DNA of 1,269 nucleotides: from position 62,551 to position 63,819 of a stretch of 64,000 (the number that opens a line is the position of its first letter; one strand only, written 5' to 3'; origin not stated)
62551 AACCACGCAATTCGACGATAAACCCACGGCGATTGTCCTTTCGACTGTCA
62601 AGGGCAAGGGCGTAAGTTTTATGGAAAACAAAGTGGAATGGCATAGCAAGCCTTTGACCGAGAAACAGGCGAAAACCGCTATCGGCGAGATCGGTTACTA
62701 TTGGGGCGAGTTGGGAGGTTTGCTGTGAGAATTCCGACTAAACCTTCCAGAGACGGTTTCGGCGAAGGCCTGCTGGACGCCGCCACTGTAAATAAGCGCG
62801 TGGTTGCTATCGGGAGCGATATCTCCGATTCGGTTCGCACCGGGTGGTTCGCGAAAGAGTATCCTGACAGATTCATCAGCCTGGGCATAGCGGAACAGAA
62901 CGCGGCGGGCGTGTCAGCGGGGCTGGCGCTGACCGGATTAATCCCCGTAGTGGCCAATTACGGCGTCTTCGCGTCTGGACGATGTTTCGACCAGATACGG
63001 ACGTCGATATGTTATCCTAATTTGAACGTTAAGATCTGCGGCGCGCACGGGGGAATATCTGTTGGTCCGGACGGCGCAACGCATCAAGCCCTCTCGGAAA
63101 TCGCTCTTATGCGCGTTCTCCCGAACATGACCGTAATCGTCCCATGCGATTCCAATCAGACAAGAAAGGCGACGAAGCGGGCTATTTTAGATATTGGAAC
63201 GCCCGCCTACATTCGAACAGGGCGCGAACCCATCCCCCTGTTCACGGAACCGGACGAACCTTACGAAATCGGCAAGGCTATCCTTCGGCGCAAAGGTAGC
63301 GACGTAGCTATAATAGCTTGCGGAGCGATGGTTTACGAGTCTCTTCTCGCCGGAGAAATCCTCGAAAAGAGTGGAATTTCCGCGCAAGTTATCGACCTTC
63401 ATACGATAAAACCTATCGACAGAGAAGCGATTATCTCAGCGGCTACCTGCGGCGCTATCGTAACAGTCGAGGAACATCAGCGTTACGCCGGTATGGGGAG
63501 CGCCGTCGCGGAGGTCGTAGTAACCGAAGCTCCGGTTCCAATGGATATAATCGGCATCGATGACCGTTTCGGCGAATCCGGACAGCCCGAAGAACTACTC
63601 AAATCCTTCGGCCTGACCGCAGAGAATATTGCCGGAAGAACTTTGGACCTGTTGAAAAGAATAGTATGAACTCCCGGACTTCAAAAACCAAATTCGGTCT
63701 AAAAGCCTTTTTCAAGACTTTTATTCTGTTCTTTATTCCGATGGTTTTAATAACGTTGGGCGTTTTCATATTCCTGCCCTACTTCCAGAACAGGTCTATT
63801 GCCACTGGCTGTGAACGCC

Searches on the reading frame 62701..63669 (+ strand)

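Call 41: search_protein_families(library=pfam, proteins=[window:62701-63669:+], max_evalue=0.0001)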
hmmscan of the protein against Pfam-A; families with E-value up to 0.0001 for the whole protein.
window:62701-63669:+ (322 aa): 3 families
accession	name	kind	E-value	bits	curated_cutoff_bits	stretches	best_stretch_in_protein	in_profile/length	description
PF02779.29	Transket_pyr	-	2.3e-39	135.3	27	1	17-176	6-170/174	Transketolase, pyrimidine binding domain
PF02780.25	Transketolase_C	-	1.1e-30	106.5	25.9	1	191-310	1-124/124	Transketolase, C-terminal domain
PF22613.1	Transketolase_C_1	-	5.4e-06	27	27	1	199-306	11-113/113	Transketolase-like TK C-terminal domain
